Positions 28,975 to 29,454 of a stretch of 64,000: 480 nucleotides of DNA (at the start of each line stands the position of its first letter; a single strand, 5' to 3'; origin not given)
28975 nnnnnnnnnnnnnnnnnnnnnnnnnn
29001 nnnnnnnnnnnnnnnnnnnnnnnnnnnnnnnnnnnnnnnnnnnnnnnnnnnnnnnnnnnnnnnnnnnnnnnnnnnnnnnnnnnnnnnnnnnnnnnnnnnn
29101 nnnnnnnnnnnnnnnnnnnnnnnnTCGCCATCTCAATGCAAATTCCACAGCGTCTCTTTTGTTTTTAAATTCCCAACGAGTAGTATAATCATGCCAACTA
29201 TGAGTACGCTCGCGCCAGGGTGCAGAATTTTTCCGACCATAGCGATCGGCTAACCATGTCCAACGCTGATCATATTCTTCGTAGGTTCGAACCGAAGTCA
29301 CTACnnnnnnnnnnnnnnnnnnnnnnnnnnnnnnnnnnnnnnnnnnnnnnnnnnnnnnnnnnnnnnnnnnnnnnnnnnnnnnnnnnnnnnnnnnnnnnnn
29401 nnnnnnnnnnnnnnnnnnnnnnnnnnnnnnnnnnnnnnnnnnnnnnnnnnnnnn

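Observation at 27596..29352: Tandem array of eight small overlapping paralogs sharing an LRW C-terminus whose codons form the next gene's SD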

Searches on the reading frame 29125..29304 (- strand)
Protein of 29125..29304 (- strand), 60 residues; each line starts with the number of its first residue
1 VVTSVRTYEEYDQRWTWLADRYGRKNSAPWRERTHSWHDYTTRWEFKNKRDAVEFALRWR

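Call 15: find_homologous_proteins(query=A2, max_evalue=0.01)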
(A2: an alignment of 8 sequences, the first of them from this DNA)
Query A2 (8 sequences) (60 aa, profile of the alignment): 174 proteins with E <= 0.01 among 252 candidates; the best 120 are listed.
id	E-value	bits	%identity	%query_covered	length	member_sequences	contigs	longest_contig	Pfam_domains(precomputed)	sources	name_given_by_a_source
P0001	3.9e-17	80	57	23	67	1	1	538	-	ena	-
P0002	1.2e-15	75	-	-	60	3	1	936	-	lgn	-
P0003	1.4e-15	75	-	-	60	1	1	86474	-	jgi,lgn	jgi:hypothetical protein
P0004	8.3e-15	72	64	23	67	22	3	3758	-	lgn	-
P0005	1.1e-14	72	50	23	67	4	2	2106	-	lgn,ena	-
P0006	4.7e-14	70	50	23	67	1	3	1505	-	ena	-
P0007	1.0e-13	69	33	73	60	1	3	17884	-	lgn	-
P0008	1.1e-13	69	100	100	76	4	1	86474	-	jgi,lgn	jgi:hypothetical protein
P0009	1.5e-13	69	64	23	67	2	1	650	-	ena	-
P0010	2.6e-13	68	-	-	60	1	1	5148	-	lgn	-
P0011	8.9e-13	66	43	23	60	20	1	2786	-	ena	-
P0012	3.7e-12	64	57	23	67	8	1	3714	-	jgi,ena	-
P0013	4.5e-12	64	-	-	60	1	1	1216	-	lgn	-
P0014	9.1e-12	63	57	23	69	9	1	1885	-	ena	-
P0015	1.3e-11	62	64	23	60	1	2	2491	-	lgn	-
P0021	4.9e-11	60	43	23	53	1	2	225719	-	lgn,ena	-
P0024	7.9e-11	60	43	23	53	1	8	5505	-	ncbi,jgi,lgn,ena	jgi:hypothetical protein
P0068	1.9e-8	52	64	23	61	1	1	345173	-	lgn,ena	-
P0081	4.6e-8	51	64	23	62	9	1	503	-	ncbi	-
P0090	8.1e-8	50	50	27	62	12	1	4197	-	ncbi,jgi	jgi:hypothetical protein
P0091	8.2e-8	50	44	27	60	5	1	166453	-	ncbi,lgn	-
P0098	2.8e-7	48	38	27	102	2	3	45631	-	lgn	-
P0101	4.7e-7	48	-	-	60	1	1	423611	-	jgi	jgi:hypothetical protein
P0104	5.7e-7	47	-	-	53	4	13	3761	-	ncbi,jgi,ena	jgi:hypothetical protein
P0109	8.6e-7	47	80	98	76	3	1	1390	-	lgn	-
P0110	8.7e-7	47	35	43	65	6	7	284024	-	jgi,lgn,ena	-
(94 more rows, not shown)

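Call 20: find_encoding_contigs(protein=P0003, flank=10000, max_places=4)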
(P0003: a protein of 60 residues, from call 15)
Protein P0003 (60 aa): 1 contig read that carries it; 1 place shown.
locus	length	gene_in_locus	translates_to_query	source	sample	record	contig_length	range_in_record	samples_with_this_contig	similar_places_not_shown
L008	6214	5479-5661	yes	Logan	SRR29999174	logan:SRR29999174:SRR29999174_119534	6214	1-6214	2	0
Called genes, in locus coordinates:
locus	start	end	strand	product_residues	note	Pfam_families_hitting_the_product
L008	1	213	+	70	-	?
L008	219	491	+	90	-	-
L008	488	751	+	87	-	-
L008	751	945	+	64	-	-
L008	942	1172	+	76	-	-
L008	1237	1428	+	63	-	-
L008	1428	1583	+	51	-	-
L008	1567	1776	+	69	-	-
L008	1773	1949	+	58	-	-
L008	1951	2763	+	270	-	PF01145:Band_7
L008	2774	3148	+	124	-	-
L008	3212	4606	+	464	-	PF01068:DNA_ligase_A_M, PF14743:DNA_ligase_OB_2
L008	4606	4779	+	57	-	-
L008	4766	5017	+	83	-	-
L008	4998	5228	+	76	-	-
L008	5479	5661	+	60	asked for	-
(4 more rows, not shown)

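Call 21: find_encoding_contigs(protein=P0068, flank=6000, max_places=3)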
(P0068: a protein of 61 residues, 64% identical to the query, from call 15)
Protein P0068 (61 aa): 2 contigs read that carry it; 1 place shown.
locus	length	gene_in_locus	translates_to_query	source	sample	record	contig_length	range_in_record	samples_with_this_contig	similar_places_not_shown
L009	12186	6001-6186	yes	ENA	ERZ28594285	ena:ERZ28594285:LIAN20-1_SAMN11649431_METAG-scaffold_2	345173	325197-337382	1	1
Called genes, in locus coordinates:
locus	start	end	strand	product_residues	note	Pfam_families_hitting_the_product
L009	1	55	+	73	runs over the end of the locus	-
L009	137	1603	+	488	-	PF04851:ResIII, PF00270:DEAD, PF00271:Helicase_C (weak)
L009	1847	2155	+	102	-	-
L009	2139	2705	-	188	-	PF13392:HNH_3 (weak)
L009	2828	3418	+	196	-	-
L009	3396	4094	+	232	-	-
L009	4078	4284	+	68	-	-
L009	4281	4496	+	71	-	-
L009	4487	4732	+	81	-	-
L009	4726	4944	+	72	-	-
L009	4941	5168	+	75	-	-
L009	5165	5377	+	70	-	-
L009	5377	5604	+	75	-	-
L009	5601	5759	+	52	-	-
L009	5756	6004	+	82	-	-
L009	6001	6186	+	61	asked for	-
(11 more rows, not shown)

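Call 30: find_related_loci(query=A4, collection=viral_contigs, flank=5000)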
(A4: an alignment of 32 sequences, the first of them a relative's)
Query A4 (60 aa) in viral_contigs; peptide patterns used: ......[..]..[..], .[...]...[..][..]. (x = any residue, [..] = any of these).
161 stretches matched a pattern; 44 encode a relative of the query (tblastn E <= 1e-3); 44 distinct loci.
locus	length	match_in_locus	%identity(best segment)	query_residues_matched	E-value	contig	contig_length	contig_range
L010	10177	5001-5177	78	1-59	2e-31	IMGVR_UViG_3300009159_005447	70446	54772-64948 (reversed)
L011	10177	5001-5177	78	1-59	2e-31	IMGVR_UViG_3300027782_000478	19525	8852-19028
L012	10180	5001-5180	77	1-60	3e-31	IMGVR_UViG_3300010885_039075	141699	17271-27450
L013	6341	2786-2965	77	1-60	3e-31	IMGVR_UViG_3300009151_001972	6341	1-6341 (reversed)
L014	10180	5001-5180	75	1-60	2e-30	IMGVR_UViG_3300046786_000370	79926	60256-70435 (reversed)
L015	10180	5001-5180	73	1-60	9e-30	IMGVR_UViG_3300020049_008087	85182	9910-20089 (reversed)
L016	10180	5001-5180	72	1-60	1e-28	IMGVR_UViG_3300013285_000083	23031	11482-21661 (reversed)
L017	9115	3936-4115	70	1-60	3e-28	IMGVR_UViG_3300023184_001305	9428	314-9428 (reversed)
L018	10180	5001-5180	70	1-60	5e-28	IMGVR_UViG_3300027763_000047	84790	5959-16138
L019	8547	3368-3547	70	1-60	7e-28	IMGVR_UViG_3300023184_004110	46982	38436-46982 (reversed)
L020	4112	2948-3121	71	3-60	4e-27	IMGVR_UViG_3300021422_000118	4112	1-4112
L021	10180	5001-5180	68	1-60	4e-27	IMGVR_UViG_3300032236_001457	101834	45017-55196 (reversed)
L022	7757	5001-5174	67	3-60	5e-27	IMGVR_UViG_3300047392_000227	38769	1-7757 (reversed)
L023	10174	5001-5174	71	3-60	7e-27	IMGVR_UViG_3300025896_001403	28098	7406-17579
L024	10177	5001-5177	69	2-60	1e-26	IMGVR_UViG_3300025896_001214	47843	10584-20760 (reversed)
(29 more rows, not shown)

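Call 33: predict_structure(alignment_id=A3)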
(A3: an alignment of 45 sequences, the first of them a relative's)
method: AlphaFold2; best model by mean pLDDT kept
length: 60 residues; sequences in the alignment: 45
mean_pLDDT: 96.6   pTM: 0.81
mean pLDDT of the five models: 96.6, 96.4, 95.9, 95.6, 92.5
residues with pLDDT >= 90: 57; 70-90: 3; 50-70: 0; < 50: 0
segments of 3 or more residues with pLDDT < 50: none
pLDDT, mean of each block of 10 residues (from residue 1): 97 98 97 93 98 97
secondary structure, 60 per line:
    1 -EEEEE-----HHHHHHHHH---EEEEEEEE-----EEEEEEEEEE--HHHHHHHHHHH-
elements in order: E2-6 H12-20 E24-31 E37-46 H49-59

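Call 34: search_protein_representatives(alignment_id=A3)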
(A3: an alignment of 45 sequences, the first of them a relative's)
Query: 45 sequences, 79 profile positions. Proteins with E-value up to 0.001 (for the whole library): 984; up to 1e-10: 41; up to 1e-30: 0. The best 150 are listed.
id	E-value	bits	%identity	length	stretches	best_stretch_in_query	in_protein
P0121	9.6e-21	89.9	-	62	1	16-78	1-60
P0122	2.1e-17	79.2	-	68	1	15-78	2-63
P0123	5.4e-17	77.9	-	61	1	17-77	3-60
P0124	3.2e-16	75.4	-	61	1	16-78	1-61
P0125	4.3e-16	75.0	-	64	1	14-78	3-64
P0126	4.6e-16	74.9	-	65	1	14-78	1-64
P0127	5.0e-16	74.8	-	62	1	14-78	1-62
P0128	1.3e-15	73.5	-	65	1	14-78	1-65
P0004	1.4e-15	73.3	-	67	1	10-77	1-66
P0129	1.7e-15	73.1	-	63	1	14-78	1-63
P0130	8.4e-14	67.6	-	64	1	14-78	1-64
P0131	1.1e-13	67.2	-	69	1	14-78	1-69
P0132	1.2e-13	67.1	-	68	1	14-78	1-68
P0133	1.6e-13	66.8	-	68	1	14-78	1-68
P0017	1.8e-13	66.6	-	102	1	3-78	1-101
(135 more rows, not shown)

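Call 42: fold_search(model_id=the predicted structure, library=viral)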
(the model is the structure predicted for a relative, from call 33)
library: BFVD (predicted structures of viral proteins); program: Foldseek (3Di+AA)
matches with E <= 10: 791; with E <= 0.001: 1
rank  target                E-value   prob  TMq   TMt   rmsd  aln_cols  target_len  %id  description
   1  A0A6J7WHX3            4.7e-10  1.00  0.99  0.97   0.4        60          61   70  Uncharacterized protein [uncultured Caudovirales phage]
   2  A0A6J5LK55            3.7e-03  1.00  0.77  0.66   3.6        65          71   29  Uncharacterized protein [uncultured Caudovirales phage]
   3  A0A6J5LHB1            3.7e-03  1.00  0.69  0.75   3.4        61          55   24  Uncharacterized protein [uncultured Caudovirales phage]
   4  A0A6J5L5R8            3.7e-03  1.00  0.72  0.54   3.8        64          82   23  Uncharacterized protein [uncultured Caudovirales phage]
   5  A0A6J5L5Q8            2.6e-02  0.97  0.58  0.42   4.9        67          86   30  Uncharacterized protein [uncultured Caudovirales phage]
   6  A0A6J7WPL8            2.6e-02  0.60  0.36  0.33   6.7        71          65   21  Uncharacterized protein [uncultured Caudovirales phage]
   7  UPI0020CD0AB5         4.8e-02  0.96  0.59  0.40   4.8        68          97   15  (no name look-up for this kind of identifier)
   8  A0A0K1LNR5            6.3e-02  0.85  0.50  0.43   4.5        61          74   15  Uncharacterized protein [Citrobacter phage Merlin]
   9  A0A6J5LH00            6.3e-02  0.85  0.53  0.45   5.6        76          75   20  Uncharacterized protein [uncultured Caudovirales phage]
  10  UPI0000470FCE         7.2e-02  0.80  0.49  0.40   4.5        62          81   14  (no name look-up for this kind of identifier)
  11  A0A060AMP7            7.8e-02  0.96  0.61  0.55   2.9        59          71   12  (no name in the UniProt tables at hand)
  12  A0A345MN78            1.0e-01  0.75  0.49  0.11   4.5        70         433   16  (no name in the UniProt tables at hand)
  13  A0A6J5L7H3            1.1e-01  0.91  0.61  0.56   4.0        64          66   17  Uncharacterized protein [uncultured Caudovirales phage]
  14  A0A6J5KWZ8            1.2e-01  0.98  0.67  0.65   2.7        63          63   13  Uncharacterized protein [uncultured Caudovirales phage]
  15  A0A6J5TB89            1.3e-01  0.93  0.62  0.58   3.7        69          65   16  Uncharacterized protein [uncultured Caudovirales phage]
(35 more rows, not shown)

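Call 46: find_encoding_contigs(protein=P0098, flank=8000, max_places=2)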
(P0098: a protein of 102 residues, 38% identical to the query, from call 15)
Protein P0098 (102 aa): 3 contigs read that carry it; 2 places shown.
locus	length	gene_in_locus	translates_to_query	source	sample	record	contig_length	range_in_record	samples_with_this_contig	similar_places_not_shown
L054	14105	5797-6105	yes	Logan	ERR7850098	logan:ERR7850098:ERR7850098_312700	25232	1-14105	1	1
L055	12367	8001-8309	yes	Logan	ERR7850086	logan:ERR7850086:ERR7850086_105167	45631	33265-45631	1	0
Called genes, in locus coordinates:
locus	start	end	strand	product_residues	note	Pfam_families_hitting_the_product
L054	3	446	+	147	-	?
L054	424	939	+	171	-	-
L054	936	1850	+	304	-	-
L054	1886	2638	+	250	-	-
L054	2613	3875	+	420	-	-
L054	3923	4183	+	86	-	-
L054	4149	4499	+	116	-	-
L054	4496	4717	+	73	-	-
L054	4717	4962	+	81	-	-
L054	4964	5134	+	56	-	-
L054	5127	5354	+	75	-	-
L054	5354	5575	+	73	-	-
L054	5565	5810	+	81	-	-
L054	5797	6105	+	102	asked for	-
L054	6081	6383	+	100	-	-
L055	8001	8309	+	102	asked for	-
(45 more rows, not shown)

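Call 47: find_encoding_contigs(protein=P0007, flank=8000, max_places=2)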
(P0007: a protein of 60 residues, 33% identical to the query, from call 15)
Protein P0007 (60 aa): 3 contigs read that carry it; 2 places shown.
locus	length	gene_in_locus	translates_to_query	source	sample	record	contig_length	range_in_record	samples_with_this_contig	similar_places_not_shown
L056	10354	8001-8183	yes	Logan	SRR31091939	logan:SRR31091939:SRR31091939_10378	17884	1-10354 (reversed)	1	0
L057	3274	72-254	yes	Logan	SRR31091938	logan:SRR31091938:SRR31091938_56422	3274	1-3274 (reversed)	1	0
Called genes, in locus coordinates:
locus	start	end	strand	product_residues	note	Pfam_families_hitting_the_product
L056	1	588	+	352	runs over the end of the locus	-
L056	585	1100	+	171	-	PF22028:DUF6934 (weak)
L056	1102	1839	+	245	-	-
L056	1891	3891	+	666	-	PF07484:Collar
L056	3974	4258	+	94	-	-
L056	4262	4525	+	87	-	-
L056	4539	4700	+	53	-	-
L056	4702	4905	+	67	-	-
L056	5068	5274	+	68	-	-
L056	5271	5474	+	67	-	-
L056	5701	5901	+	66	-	-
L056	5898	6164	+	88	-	-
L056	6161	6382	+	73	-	-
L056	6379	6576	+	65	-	-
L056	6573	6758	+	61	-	-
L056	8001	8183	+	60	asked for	-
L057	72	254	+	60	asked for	-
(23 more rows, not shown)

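Call 55: search_solved_structures(query=A3, max_evalue=10)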
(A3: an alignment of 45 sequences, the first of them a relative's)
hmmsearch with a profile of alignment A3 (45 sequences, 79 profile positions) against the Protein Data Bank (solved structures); distinct sequences matched with E-value up to 10: 5.
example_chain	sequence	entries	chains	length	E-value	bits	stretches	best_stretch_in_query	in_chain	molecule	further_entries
3ct8_A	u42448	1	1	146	0.38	14.2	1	13-69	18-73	Putative glyoxalase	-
8txu_J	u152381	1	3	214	0.68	13.4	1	3-52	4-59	Fab 3864-10 Light Chain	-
9mzc_L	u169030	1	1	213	0.7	13.4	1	16-51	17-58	anti-IL6 designed Fab light chain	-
8cd1_v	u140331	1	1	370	0.87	13.1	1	14-76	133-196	PHIKZ014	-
3a9r_A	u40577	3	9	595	4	10.9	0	10-63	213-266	D-arabinose isomerase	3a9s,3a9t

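Call 56: search_solved_structures(query=A3, max_evalue=1, show_alignments=4)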
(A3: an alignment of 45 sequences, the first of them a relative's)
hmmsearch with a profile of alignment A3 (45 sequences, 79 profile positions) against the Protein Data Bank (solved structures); distinct sequences matched with E-value up to 1: 4.
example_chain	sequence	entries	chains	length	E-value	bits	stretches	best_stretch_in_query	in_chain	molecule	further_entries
3ct8_A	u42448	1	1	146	0.38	14.2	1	13-69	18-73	Putative glyoxalase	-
8txu_J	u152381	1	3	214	0.68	13.4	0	3-52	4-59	Fab 3864-10 Light Chain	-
9mzc_L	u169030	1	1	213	0.7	13.4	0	16-51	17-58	anti-IL6 designed Fab light chain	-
8cd1_v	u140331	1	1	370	0.87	13.1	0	14-76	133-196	PHIKZ014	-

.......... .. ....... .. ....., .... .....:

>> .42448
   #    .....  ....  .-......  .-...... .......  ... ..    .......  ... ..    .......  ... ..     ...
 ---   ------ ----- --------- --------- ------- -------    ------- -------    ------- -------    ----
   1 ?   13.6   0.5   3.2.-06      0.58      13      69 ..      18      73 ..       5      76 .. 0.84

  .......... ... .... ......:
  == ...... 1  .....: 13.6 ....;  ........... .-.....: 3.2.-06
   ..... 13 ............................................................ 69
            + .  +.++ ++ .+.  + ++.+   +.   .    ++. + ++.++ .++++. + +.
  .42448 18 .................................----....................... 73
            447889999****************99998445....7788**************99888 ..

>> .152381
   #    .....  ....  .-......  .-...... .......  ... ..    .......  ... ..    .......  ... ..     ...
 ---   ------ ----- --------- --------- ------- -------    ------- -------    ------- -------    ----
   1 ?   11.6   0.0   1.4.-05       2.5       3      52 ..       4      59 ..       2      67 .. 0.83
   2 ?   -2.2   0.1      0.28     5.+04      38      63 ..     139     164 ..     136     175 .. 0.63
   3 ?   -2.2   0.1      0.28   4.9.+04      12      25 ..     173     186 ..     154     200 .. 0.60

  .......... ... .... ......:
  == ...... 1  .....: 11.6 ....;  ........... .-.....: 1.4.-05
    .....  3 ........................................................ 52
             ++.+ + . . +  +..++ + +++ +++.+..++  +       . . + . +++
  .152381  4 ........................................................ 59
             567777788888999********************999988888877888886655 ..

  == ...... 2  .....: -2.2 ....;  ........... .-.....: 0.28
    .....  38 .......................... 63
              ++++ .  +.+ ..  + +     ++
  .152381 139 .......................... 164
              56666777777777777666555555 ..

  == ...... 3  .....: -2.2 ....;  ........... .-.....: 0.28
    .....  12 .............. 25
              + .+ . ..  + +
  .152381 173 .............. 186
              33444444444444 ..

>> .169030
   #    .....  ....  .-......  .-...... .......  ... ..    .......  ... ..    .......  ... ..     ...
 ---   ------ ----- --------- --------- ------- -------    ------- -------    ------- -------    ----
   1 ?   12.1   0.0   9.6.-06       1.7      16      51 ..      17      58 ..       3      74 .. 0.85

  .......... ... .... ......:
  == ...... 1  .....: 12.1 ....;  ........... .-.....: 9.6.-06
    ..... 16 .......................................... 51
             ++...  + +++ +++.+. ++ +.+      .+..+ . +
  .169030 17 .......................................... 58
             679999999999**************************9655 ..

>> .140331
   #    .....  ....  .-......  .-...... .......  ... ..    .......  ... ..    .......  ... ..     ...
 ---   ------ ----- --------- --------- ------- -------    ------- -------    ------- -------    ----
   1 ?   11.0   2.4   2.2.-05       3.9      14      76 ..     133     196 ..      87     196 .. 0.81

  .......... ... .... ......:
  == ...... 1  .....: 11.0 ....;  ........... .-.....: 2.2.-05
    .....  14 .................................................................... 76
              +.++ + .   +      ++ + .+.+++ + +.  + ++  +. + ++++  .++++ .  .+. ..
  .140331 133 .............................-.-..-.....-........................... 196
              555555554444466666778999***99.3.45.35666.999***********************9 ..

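Call 63: list_cluster_members(proteins=[P0024, P0081, P0090, P0091, P0104, P0003, P0021, P0068, P0101, P0110])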
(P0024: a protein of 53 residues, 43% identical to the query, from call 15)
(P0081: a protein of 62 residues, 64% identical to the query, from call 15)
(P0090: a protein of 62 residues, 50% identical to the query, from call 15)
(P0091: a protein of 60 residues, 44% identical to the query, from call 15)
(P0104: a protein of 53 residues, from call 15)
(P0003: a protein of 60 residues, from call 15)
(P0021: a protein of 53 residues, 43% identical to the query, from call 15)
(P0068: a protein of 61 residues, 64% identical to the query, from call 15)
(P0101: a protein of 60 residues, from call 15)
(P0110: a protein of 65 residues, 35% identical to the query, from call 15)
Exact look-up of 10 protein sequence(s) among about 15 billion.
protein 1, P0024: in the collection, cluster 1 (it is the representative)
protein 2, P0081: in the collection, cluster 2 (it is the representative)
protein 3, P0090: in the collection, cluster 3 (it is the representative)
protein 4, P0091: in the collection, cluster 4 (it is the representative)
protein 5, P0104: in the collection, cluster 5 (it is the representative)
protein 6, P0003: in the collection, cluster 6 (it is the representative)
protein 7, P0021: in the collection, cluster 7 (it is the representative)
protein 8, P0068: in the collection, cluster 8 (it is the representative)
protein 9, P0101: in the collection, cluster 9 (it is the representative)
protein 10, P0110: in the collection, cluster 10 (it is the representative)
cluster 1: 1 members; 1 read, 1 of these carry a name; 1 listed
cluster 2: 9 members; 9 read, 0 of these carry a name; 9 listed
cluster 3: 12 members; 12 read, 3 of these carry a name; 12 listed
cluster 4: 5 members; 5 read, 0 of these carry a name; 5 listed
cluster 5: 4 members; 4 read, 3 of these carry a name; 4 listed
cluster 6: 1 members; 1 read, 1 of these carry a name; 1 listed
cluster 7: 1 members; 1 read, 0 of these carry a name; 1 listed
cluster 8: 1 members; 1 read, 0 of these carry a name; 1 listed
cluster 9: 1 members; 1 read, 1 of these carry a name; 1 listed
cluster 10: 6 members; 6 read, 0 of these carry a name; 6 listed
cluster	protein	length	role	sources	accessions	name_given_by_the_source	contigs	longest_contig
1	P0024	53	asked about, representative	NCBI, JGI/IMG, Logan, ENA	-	hypothetical protein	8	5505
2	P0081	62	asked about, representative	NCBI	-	-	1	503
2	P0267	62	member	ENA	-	-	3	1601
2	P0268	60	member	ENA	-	-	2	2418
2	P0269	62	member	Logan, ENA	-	-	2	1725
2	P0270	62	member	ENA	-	-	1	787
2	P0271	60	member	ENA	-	-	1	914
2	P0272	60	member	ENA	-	-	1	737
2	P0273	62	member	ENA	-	-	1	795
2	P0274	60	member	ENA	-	-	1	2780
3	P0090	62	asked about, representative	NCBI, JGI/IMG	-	hypothetical protein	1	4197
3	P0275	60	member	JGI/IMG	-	hypothetical protein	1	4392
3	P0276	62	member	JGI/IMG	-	hypothetical protein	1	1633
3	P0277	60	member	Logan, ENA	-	-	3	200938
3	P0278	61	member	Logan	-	-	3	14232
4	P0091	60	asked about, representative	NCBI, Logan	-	-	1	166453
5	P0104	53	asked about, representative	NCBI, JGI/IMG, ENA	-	hypothetical protein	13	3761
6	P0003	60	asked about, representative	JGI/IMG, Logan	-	hypothetical protein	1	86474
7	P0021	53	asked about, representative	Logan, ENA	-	-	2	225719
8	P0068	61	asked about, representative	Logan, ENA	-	-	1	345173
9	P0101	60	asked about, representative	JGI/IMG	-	hypothetical protein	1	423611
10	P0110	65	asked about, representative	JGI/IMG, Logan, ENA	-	-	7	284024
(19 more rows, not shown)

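Call 64: find_related_loci(query=A4, collection=genome_contigs, flank=5000)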
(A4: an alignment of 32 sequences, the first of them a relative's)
Query A4 (60 aa) in genome_contigs; peptide patterns used: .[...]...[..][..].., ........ (x = any residue, [..] = any of these).
5 stretches matched a pattern, but none encodes a relative of the query by tblastn (E <= 1e-3).

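Call 75: predict_structure(alignment_id=A5)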
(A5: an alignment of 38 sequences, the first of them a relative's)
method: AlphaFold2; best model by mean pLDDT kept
length: 102 residues; sequences in the alignment: 38
mean_pLDDT: 64.4   pTM: 0.57
mean pLDDT of the five models: 64.4, 62.8, 61.8, 61.0, 59.5
residues with pLDDT >= 90: 0; 70-90: 35; 50-70: 50; < 50: 17
segments of 3 or more residues with pLDDT < 50: 24-36, 49-51
pLDDT, mean of each block of 10 residues (from residue 1): 62 67 46 47 60 65 80 68 74 78 60
secondary structure, 60 per line:
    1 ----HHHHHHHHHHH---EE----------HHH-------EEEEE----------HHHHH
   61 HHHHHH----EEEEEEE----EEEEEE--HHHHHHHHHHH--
elements in order: H5-15 E41-45 H56-66 E71-77 E82-87 H90-100
